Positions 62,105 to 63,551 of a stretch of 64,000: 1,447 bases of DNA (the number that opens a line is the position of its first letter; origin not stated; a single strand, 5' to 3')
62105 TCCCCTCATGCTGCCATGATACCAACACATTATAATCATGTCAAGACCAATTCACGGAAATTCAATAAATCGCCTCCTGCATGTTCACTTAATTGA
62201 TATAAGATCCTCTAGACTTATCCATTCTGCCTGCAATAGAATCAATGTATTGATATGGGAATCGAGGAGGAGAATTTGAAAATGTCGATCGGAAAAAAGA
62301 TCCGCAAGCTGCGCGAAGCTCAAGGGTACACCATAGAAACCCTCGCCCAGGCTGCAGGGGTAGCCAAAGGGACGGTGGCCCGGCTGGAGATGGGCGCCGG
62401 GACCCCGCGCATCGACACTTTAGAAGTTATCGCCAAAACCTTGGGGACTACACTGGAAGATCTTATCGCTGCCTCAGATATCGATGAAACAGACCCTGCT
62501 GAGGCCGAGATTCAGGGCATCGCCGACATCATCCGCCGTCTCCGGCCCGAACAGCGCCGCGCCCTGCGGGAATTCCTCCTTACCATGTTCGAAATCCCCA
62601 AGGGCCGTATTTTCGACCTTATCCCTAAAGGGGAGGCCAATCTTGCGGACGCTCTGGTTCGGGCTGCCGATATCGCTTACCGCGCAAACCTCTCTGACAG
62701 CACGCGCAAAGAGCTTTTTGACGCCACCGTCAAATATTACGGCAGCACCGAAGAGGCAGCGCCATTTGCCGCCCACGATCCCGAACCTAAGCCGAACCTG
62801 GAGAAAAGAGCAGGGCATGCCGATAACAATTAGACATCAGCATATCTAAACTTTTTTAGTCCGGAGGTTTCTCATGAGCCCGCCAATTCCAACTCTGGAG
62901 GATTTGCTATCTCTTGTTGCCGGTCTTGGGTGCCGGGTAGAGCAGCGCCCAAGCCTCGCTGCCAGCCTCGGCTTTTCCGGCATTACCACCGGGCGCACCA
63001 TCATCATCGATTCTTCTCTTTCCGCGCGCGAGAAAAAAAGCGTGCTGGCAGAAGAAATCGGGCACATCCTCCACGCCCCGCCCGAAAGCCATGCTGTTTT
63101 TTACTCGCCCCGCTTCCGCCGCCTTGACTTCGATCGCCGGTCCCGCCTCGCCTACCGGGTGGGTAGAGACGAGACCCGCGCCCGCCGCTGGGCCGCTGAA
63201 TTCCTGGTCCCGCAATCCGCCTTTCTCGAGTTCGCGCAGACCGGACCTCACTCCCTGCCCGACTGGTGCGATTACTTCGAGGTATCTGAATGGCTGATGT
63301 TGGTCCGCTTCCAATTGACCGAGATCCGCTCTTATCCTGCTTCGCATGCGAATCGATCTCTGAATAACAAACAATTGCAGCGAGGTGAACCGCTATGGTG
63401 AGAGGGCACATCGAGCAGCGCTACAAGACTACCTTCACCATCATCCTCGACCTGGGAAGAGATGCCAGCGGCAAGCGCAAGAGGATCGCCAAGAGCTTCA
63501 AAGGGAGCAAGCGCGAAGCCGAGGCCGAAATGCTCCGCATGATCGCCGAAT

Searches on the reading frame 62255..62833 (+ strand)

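Call 23: search_protein_families(library=phrogs, proteins=[window:62255-62833:+], max_evalue=0.00001)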
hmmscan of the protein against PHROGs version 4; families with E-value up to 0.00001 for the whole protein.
window:62255-62833:+ (192 aa): 10 families
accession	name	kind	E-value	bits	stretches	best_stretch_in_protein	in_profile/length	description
phrog_5823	-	transcription regulation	1.8e-15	58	1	9-96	4-91/404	transcriptional regulator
phrog_8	-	transcription regulation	6.6e-14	53.1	1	4-84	69-149/346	transcriptional regulator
phrog_3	-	transcription regulation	2.2e-13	51.8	1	7-176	84-284/430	transcriptional repressor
phrog_4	-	transcription regulation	4.4e-13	50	1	8-80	133-201/400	transcriptional repressor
phrog_2328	-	transcription regulation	8.7e-10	39.5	1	10-83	14-87/128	transcriptional repressor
phrog_2439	-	transcription regulation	2.2e-08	34.4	1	11-68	7-64/367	transcriptional regulator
phrog_7241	-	transcription regulation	1.5e-07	32.5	1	14-71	64-121/122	transcriptional regulator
phrog_1373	-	transcription regulation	1.7e-07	32.4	1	4-74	56-126/166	transcriptional regulator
phrog_2967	-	transcription regulation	6.6e-07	30.1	1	8-100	7-94/225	transcriptional regulator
phrog_3949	-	transcription regulation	2.3e-06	28.8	1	19-100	21-101/161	transcriptional repressor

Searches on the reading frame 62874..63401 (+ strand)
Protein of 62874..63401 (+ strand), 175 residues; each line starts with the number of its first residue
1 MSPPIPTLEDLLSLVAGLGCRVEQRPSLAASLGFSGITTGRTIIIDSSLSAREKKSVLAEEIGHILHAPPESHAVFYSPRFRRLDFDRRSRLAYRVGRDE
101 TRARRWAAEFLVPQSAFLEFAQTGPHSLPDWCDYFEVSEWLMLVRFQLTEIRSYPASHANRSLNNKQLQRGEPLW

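Call 23: search_protein_families(library=phrogs, proteins=[window:62874-63401:+], max_evalue=0.00001)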
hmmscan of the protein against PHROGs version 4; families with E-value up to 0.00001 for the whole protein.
window:62874-63401:+ (175 aa): 2 families
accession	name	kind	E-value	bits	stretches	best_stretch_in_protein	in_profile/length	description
phrog_87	-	other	4.3e-16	60.4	1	9-148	41-163/227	metallo-protease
phrog_2439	-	transcription regulation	1.8e-06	28.1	1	11-154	151-285/367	transcriptional regulator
